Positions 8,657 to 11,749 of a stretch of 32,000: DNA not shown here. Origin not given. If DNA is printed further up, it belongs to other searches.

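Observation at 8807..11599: Roughly 930 aa secreted protein with about 38 cysteines arranged in a repeated C-x6-C-x4-C-x6/7-C module and glycine-zipper C-terminal anchors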

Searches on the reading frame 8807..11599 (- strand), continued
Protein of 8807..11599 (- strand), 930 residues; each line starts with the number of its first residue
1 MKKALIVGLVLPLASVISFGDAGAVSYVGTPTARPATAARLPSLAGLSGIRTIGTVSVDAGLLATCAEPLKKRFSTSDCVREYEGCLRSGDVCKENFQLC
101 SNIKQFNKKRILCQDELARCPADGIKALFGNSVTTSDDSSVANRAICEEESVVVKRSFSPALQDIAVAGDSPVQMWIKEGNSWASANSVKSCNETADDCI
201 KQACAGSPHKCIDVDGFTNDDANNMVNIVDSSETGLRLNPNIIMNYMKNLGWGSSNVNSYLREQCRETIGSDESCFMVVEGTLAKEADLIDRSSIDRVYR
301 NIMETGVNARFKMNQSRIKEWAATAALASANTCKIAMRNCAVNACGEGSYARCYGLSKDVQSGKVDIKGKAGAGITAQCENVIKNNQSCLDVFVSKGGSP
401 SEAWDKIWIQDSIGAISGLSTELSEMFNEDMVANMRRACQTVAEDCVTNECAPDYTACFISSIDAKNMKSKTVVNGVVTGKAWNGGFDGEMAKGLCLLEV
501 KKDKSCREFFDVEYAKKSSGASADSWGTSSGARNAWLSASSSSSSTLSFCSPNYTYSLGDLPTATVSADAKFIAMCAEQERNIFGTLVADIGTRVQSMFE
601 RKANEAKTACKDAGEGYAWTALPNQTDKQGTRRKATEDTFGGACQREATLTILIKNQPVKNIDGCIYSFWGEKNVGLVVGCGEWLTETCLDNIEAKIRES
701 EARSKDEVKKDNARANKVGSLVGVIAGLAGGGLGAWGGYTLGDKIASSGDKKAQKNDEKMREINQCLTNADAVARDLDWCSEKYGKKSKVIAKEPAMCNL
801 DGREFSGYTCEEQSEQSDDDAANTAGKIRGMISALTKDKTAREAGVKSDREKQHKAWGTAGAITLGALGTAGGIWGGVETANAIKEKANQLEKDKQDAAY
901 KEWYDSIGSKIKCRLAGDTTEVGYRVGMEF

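Call 31: fold_search(model_id=the predicted structure, library=pdb)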
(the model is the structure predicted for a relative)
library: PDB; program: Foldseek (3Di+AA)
matches with E <= 10: 66; with E <= 0.001: 0
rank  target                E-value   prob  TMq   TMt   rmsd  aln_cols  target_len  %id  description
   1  4rnd_C                3.8e-01  0.51  0.07  0.27  18.1       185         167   13  Crystal Structure of the subunit DF-assembly of the eukaryotic V-ATPase. (released 2014-12-10)
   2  8j07_n9               1.4e+00  0.04  0.10  0.03  53.3       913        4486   10  96nm repeat of human respiratory doublet microtubule and associated axonemal complexes (released 2023-07-26)
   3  3j9t_M                1.6e+00  0.44  0.09  0.31  20.5       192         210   14  Yeast V-ATPase state 1 (released 2015-05-13)
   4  7tms_M                2.1e+00  0.23  0.08  0.31  26.9       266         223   13  V-ATPase from Saccharomyces cerevisiae, State 2 (released 2022-04-13)
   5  7unf_a                2.1e+00  0.08  0.07  0.08  23.3       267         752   10  CryoEM structure of a mEAK7 bound human V-ATPase complex (released 2022-06-15)
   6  5knb_G                2.2e+00  0.15  0.06  0.25  17.4       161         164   12  Crystal structure of the 2 ADP-bound V1 complex (released 2016-11-02)
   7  9zjz                  3.2e+00  0.02  0.07  0.06  22.1       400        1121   10  Human sterile alpha motif domain-containing protein 9 (SAMD9), loss-of-function mutant R685Q/G686C/I968C (released 2026-02-25)
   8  2azk_A                3.4e+00  0.02  0.05  0.12  23.4       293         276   10  Crystal structure for the mutant W136E of Sulfolobus solfataricus hexaprenyl pyrophosphate synthase (released 2006-03-14)
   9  7tmr_M                3.7e+00  0.25  0.08  0.32  21.6       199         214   12  V-ATPase from Saccharomyces cerevisiae, State 1 (released 2022-04-13)
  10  9cf8_G                3.7e+00  0.08  0.05  0.15  25.4       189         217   11  Cryo-EM structure of human kidney V-ATPase state 1 (released 2025-08-06)
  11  9rcv_A                3.9e+00  0.02  0.05  0.07  20.7       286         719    8  Structure of the Human Peptide-Loading Complex Arrested by HCMV US6 (released 2025-12-03)
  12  7wff_B                4.4e+00  0.02  0.06  0.10  22.5       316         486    9  Subcomplexes B,M and L in the Cylic electron transfer supercomplex NDH-PSI from Arabidopsis (released 2022-03-16)
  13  4hgi_B                5.3e+00  0.02  0.06  0.10  17.4       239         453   12  Crystal structure of P450 BM3 5F5 heme domain variant complexed with styrene (dataset II) (released 2013-05-01)
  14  4pho_A                5.6e+00  0.02  0.07  0.15  21.0       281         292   11  ClyA CC6/264 ox (2-303) (released 2014-09-24)
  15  1fxk_C                5.8e+00  0.38  0.09  0.48   7.1       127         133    6  CRYSTAL STRUCTURE OF ARCHAEAL PREFOLDIN (GIMC). (released 2000-12-06)
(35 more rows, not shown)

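Call 32: find_encoding_contigs(protein=P0047, flank=8000, max_places=1)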
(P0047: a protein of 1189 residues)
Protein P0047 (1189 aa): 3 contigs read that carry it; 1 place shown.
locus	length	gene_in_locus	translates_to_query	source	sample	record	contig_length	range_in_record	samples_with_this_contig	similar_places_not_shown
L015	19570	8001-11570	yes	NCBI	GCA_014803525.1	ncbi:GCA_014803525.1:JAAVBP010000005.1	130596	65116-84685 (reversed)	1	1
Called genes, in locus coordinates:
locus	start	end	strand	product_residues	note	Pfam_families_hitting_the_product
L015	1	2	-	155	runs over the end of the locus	-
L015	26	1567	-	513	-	PF13177:DNA_pol3_delta2, PF13604:AAA_30 (weak), PF00004:AAA, PF13401:AAA_22 (weak), PF22608:DNAX_ATPase_lid, PF12169:DNA_pol3_gamma3, PF12362:DUF3646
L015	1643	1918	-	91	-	-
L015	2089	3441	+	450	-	-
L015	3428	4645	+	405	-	-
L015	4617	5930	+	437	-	-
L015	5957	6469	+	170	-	PF13717:Zn_ribbon_4 (weak)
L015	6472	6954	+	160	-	-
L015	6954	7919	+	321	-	PF00849:PseudoU_synth_2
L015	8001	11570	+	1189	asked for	-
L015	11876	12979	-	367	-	PF21016:RlmN_N, PF04055:Radical_SAM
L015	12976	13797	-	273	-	-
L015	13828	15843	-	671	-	PF04453:LptD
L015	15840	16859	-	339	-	PF03739:LptF_LptG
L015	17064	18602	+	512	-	PF08529:NusA_N, PF00575:S1, PF13184:KH_NusA_1st, PF26594:KH_NusA_2nd, PF14520:HHH_5 (faint)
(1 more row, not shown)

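Call 33: find_encoding_contigs(protein=P0051, flank=8000, max_places=1)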
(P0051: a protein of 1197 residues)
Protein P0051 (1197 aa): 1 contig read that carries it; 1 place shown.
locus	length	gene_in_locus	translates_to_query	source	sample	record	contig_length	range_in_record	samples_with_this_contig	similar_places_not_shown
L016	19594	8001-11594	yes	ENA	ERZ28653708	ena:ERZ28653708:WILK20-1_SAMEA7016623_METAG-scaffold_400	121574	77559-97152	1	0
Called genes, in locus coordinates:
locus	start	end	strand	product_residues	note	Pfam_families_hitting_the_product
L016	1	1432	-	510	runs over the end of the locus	PF13177:DNA_pol3_delta2, PF13604:AAA_30 (weak), PF00004:AAA, PF13401:AAA_22 (weak), PF22608:DNAX_ATPase_lid, PF12169:DNA_pol3_gamma3, PF12362:DUF3646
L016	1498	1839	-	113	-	-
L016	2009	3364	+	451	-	-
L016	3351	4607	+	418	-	-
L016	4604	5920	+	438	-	PF04917:Shufflon_N (weak)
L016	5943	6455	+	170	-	-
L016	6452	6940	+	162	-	-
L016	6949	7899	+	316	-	PF00849:PseudoU_synth_2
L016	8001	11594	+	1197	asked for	-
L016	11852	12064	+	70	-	PF01197:Ribosomal_L31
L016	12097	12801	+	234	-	PF00459:Inositol_P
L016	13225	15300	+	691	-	PF00912:Transgly, PF00905:Transpeptidase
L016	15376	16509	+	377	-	PF10555:MraY_sig1 (weak), PF00953:Glycos_transf_4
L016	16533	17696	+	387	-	PF01098:FTSW_RODA_SPOVE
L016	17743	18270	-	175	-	-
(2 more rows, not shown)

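Call 41: search_solved_structures(query=A2, max_evalue=10)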
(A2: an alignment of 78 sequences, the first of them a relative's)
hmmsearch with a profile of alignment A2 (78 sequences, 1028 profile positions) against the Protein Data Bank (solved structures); distinct sequences matched with E-value up to 10: 18.
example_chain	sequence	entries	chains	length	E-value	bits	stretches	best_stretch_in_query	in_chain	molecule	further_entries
9ivk_A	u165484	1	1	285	0.00056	21.2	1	812-998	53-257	HBC599 membrane protein binder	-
5vo5_A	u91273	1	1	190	0.012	16.9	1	787-928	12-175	Coiled-coil and C2 domain-containing protein 1-like,GH13992p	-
1b10_A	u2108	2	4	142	0.026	15.7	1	797-906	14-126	PROTEIN (PRION PROTEIN) | Major prion protein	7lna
4yxl_A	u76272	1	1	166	0.038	15.1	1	797-906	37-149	Major prion protein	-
6ek7_A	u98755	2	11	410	0.087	14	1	848-994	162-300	YaxA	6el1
6gy8_A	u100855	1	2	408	0.088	13.9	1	840-999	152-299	XaxA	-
6gy6_A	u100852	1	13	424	0.095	13.8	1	840-999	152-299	XaxA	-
9llv_A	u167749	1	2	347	0.16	13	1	811-997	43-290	Small glutamine-rich tetratricopeptide repeat-containing protein 2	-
7umq_J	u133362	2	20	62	0.44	11.6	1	797-829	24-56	Major prion protein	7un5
6uur_A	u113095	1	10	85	0.52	11.4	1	798-830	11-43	Major prion protein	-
5y5x_I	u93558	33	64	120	0.9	10.6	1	811-898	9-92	V-type ATP synthase, subunit (VAPC-THERM) | V-type ATP synthase subunit G | V-type ATP synthase, subunit G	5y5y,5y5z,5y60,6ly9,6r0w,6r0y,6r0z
8wzx_A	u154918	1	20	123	0.97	10.5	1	797-831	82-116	Major prion protein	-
7rl4_A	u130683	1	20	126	1.6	9.8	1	797-830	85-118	Major prion protein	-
8u1a_A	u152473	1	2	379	2.7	9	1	781-989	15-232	Designed Near Infrared Fluorescent Protein MC7BP34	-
8dja_A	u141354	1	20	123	2.7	9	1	798-831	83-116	Major prion protein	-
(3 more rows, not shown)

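Call 42: search_protein_families(library=padloc, proteins=[window:8807-11599:-], max_evalue=1)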
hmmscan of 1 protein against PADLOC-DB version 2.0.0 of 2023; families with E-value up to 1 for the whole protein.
window:8807-11599:- (930 aa): 0 families

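Call 43: search_protein_families(library=phrogs, proteins=[window:8807-11599:-], max_evalue=1)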
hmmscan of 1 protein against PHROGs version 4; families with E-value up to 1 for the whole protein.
window:8807-11599:- (930 aa): 1 family
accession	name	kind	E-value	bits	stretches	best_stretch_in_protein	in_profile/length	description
phrog_12639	-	unknown function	0.38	11.9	0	192-267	32-107/117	-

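Call 48: find_encoding_contigs(protein=P0021, flank=8000, max_places=1)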
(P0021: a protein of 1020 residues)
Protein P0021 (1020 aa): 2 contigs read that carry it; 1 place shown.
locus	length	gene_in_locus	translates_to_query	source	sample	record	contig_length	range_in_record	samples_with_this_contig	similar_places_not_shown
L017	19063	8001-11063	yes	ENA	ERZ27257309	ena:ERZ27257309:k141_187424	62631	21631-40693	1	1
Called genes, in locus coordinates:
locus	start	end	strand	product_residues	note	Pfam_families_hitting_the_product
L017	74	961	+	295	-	-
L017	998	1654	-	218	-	-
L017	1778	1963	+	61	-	-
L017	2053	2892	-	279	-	PF03462:PCRF, PF00472:RF-1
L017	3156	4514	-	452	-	PF00224:PK, PF02887:PK_C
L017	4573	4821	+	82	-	-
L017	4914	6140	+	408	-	PF00919:UPF0004, PF04055:Radical_SAM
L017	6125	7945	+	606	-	PF02130:YbeY, PF20154:LNT_N, PF00795:CN_hydrolase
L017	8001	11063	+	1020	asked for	-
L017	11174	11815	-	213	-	PF00293:NUDIX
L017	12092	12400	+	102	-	PF12441:CopG_antitoxin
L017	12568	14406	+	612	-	-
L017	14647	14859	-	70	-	-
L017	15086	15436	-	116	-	PF01219:DAGK_prokar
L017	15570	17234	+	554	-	-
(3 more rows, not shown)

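Call 49: find_encoding_contigs(protein=P0014, flank=8000, max_places=1)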
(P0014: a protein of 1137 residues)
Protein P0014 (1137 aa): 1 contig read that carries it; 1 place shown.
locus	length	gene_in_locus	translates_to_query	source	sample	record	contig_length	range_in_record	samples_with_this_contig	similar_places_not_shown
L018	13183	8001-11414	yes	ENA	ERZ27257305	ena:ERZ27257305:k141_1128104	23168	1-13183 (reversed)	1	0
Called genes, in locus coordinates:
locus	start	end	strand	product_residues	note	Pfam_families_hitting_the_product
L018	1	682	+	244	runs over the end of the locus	PF01427:Peptidase_M15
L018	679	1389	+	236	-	PF00005:ABC_tran, PF02463:SMC_N (weak), PF13304:AAA_21 (faint)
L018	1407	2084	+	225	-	-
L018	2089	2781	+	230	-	PF03799:FtsQ_DivIB_C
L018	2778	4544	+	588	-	PF11104:PilM_2 (weak), PF14450:FtsA, PF00834:Ribul_P_3_epim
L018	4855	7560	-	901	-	-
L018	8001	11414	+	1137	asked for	-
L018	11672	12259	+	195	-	PF13238:AAA_18 (faint), PF13671:AAA_33 (faint), PF01202:SKI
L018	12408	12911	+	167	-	PF01741:MscL, PF13248:Zn_ribbon_3 (weak)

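Call 51: predict_structure(alignment_id=A2)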
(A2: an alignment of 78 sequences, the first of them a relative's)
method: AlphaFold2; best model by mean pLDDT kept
length: 930 residues; sequences in the alignment: 78
mean_pLDDT: 79.2   pTM: 0.61
mean pLDDT of the five models: 79.2, 78.3, 76.9, 76.0, 75.6
residues with pLDDT >= 90: 473; 70-90: 228; 50-70: 48; < 50: 181
segments of 3 or more residues with pLDDT < 50: 1-60, 463-473, 475-483, 523-542, 709-748, 855-892
pLDDT, mean of each block of 10 residues (from residue 1): 38 38 32 32 34 38 79 96 96 93 92 95 97 94 93 94 95 96 94 95 96 97 95 86 97 97 96 95 94 97 93 96 97 97 93 94 93 92 97 97 97 96 96 96 96 90 45 45 67 91 94 86 44 41 62 74 59 88 90 90 92 93 82 89 90 83 87 79 90 85 55 42 31 29 45 77 89 91 89 84 87 84 92 91 80 48 26 26 39 61 80 89 89
secondary structure, 60 per line:
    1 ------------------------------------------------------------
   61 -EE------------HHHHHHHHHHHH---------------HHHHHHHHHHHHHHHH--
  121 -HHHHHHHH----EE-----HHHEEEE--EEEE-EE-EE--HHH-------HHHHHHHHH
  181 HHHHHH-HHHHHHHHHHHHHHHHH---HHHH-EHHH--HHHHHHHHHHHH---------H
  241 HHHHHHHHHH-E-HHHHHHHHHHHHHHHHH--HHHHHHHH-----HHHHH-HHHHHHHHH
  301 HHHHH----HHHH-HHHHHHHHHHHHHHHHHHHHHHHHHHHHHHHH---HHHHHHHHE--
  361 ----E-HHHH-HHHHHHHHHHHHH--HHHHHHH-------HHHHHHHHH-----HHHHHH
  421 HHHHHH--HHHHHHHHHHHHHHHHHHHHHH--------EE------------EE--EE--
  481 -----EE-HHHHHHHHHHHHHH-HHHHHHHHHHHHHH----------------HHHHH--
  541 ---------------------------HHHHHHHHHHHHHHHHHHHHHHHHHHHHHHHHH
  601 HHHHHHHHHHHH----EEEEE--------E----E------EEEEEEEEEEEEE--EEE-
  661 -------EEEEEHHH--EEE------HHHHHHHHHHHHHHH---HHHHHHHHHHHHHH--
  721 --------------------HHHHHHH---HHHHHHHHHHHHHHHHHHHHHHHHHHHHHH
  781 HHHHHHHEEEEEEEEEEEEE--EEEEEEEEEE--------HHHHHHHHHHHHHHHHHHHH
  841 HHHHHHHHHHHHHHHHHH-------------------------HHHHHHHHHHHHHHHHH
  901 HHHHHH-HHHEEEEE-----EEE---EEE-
elements in order (helices of 4 or more, strands of 3 or more residues): H76-87 H103-118 H122-129 E144-147 E150-153 H172-186 H188-204 H208-211 H219-230 H240-250 H254-270 H273-280 H286-290 H292-305 H310-313 H315-346 H350-357 H367-370 H372-384 H387-393 H401-409 H415-426 H429-450 H489-502 H504-517 H534-538 H568-612 E617-621 E642-654 E657-659 E668-672 E678-680 H687-701 H705-718 H741-747 H751-787 E788-800 E803-812 H821-858 H884-906 E911-915 E921-923 E927-929

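Call 53: fold_search(model_id=the predicted structure, library=pdb)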
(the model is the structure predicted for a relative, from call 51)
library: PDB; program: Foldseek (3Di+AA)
matches with E <= 10: 48; with E <= 0.001: 0
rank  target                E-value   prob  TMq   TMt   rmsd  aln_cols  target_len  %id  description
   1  9det_a                7.3e-01  0.41  0.08  0.10  20.2       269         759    6  Human V-ATPase Vo subcomplex (containing subunit isoform a4) bound to nanobody and inhibitor (released 2025-09-10)
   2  8s89                  1.3e+00  0.04  0.07  0.13  23.0       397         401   10  Efficient and scalable protein design using a relaxed sequence space (released 2024-10-16)
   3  4k10_D                1.4e+00  0.02  0.05  0.09  24.9       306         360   13  Crystal Structure of Leshmaniasis major Farnesyl diphosphate synthase in complex with 3-FLUORO-1-(2-HYDROXY-2,2-DIPHOS (released 2014-04-02)
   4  8set_A                1.5e+00  0.02  0.06  0.02  39.7       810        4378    9  Cryo-EM Structure of RyR1 + cAMP (released 2023-05-24)
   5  8glv_Cn               1.7e+00  0.02  0.06  0.02  31.7       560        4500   11  96-nm repeat unit of doublet microtubules from Chlamydomonas reinhardtii flagella (released 2023-05-31)
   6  5knb_G                2.2e+00  0.15  0.06  0.22  12.6       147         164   13  Crystal structure of the 2 ADP-bound V1 complex (released 2016-11-02)
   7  7ljn_C                3.1e+00  0.07  0.05  0.10  16.0       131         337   11  Structure of the Bradyrhizobium diazoefficiens CD-NTase CdnG in complex with GTP (released 2021-06-02)
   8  8g52_A                3.3e+00  0.03  0.05  0.10  15.8       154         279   12  Crystal structure of a bacterial TPAT family transporter (released 2023-05-24)
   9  3c7j_B                3.3e+00  0.03  0.06  0.16  19.8       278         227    9  Crystal structure of transcriptional regulator (GntR family member) from Pseudomonas syringae pv. tomato str. DC3000 (released 2008-02-26)
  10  7wgu_B                3.9e+00  0.02  0.05  0.10  23.1       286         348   10  Crystal structure of metal-binding protein EfeO from Escherichia coli (released 2022-12-14)
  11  8aaf_a                4.7e+00  0.02  0.05  0.05  29.6       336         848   10  Yeast RQC complex in state G (released 2023-03-08)
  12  7ljn_D                4.9e+00  0.06  0.05  0.11  16.0       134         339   12  Structure of the Bradyrhizobium diazoefficiens CD-NTase CdnG in complex with GTP (released 2021-06-02)
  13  6nr8_3                5.2e+00  0.25  0.08  0.44  10.7       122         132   11  hTRiC-hPFD Class6 (released 2019-06-19)
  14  6xbw_a                5.9e+00  0.03  0.06  0.07  18.9       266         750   10  Cryo-EM structure of V-ATPase from bovine brain, state 1 (released 2020-08-19)
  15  4jzb_A                6.2e+00  0.01  0.06  0.13  27.6       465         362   11  Crystal Structure of Leshmaniasis major Farnesyl diphosphate synthase in complex with 1-(2-HYDROXY-2,2-DIPHOSPHONOETHY (released 2014-02-12)
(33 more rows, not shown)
